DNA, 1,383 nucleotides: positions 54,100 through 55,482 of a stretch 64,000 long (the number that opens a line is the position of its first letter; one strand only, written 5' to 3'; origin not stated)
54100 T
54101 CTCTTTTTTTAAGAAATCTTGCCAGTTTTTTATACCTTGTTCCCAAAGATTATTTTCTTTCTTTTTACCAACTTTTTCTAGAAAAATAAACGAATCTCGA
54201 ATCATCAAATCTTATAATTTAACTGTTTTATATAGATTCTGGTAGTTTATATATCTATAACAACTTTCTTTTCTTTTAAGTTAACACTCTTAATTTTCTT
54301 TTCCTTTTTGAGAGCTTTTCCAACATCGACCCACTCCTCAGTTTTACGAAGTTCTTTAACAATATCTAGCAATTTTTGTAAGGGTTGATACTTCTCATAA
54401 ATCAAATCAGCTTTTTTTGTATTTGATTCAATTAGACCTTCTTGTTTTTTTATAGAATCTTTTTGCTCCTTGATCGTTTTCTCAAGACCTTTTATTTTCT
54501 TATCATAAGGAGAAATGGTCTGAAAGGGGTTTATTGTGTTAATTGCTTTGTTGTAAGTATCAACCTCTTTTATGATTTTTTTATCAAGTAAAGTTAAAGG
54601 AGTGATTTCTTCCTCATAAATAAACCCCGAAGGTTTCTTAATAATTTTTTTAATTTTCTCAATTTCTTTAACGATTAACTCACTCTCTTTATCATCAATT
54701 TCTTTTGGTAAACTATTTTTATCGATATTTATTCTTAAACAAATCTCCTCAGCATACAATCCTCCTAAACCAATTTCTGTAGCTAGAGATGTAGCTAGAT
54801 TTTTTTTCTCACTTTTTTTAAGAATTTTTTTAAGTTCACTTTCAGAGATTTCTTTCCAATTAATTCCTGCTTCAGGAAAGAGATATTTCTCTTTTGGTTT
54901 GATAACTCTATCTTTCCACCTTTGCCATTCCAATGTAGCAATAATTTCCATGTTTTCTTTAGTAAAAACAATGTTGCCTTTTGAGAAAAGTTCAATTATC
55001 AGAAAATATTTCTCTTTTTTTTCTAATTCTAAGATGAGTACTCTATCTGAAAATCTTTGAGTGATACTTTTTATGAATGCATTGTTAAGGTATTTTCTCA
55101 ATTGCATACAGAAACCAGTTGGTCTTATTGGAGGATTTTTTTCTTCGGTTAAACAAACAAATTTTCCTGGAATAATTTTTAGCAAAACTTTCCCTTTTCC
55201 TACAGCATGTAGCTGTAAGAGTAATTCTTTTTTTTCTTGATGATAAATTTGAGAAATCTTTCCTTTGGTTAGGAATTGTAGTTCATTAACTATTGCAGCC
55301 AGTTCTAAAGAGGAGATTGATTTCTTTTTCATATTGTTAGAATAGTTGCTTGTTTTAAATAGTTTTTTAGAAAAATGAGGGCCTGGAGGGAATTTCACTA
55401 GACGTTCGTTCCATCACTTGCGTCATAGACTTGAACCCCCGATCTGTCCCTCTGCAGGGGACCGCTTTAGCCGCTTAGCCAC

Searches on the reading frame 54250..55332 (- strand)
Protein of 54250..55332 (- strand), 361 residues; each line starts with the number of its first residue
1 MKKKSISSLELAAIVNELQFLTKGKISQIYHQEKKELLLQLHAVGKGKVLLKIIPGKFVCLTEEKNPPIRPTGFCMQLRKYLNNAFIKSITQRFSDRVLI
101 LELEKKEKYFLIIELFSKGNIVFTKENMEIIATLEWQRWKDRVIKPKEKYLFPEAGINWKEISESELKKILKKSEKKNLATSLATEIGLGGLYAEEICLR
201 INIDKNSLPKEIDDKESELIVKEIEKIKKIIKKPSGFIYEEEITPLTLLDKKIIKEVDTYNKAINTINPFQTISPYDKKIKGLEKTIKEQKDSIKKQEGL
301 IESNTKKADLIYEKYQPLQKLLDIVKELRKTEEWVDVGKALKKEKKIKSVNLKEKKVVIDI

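Call 57: search_protein_families(library=pfam, proteins=[window:54250-55332:-], max_evalue=0.001)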
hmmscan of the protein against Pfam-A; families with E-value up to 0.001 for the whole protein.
window:54250-55332:- (361 aa): 1 family
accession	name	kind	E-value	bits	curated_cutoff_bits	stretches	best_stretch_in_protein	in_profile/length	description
PF05833.16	NFACT_N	-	8e-44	150.6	31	1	9-356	3-377/456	NFACT N-terminal and middle domains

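Call 69: find_homologous_proteins(query=window:54250-55332:-)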
Query window:54250-55332:- (361 aa): 484 proteins with E <= 0.001 among 8000 candidates; the best 120 are listed.
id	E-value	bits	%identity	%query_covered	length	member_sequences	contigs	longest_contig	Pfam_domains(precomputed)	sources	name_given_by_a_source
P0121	9.1e-221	750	100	100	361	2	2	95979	PF05833.17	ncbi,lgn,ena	-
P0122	3.4e-147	508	65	99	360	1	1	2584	PF05833.17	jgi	-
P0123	1.1e-144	500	65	100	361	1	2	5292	PF05833.17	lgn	-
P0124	5.9e-143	494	65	100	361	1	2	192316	PF05833.17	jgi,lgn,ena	jgi:predicted ribosome quality control (RQC) complex YloA/Tae2 family protein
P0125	9.5e-143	493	63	100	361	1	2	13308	PF05833.17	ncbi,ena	-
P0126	1.2e-142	493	63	100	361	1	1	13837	PF05833.17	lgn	-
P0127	4.3e-142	491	64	99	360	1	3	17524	PF05833.17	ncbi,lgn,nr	ncbi:MAG: NFACT family protein [Nanoarchaeota archaeon]|nr:NFACT family protein [Nanoarchaeota archa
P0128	1.1e-141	490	63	100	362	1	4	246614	PF05833.17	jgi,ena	jgi:predicted ribosome quality control (RQC) complex YloA/Tae2 family protein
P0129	1.4e-141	489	63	100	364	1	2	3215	PF05833.17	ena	-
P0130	6.3e-141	487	61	100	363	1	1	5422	PF00416.28,PF05833.17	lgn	-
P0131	6.8e-141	487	64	100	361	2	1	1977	PF05833.17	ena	-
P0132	1.6e-140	486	64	99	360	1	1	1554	PF05833.17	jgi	-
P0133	3.8e-140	485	63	98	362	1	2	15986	PF05833.17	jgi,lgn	-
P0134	6.0e-140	484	61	100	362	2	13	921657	PF05833.17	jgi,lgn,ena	jgi:predicted ribosome quality control (RQC) complex YloA/Tae2 family protein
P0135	1.5e-138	480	64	100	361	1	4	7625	PF05833.17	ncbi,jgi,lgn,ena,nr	ncbi:MAG: NFACT family protein [Nanoarchaeota archaeon]|nr:NFACT family protein [Nanoarchaeota archa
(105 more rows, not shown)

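Call 70: find_encoding_contigs(protein=P0121, flank=10000, max_places=3)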
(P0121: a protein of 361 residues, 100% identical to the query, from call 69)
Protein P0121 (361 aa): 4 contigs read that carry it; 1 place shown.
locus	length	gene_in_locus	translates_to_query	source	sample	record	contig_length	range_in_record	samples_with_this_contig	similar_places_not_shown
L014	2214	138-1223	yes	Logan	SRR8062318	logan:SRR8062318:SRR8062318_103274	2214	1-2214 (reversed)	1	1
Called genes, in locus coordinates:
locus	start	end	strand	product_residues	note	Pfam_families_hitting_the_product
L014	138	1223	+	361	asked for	PF05833:NFACT_N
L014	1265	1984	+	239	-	PF13482:RNase_H_2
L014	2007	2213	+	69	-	?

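Call 71: find_encoding_contigs(protein=P0124, flank=1500, max_places=1)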
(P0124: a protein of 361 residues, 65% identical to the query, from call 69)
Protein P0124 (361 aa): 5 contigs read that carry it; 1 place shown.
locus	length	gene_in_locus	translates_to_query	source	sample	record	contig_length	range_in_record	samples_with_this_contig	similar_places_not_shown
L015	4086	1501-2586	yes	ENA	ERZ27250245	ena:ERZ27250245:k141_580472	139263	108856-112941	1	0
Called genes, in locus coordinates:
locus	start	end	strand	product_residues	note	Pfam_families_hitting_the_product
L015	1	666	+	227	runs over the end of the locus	PF14528:LAGLIDADG_3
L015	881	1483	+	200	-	-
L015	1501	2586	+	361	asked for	PF05833:NFACT_N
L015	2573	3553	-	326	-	PF01047:MarR (faint), PF13404:HTH_AsnC-type, PF13412:HTH_24, PF13404:HTH_AsnC-type (weak), PF13412:HTH_24 (weak)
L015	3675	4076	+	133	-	PF00072:Response_reg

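Call 72: find_encoding_contigs(protein=P0128, flank=1500, max_places=1)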
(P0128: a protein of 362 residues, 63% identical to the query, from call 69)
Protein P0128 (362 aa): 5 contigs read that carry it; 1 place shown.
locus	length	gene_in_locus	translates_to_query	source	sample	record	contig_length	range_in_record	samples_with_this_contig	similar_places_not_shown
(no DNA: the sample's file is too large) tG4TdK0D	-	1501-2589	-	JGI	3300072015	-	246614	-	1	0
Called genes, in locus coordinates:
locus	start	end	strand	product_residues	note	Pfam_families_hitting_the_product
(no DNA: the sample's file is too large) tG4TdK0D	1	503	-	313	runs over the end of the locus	PF02729:OTCace_N, PF00185:OTCace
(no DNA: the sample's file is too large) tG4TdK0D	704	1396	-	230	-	PF05708:Peptidase_C92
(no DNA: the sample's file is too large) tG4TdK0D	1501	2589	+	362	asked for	PF05833:NFACT_N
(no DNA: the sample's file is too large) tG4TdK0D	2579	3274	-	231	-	PF08713:DNA_alkylation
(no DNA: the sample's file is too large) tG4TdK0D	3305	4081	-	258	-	PF01145:Band_7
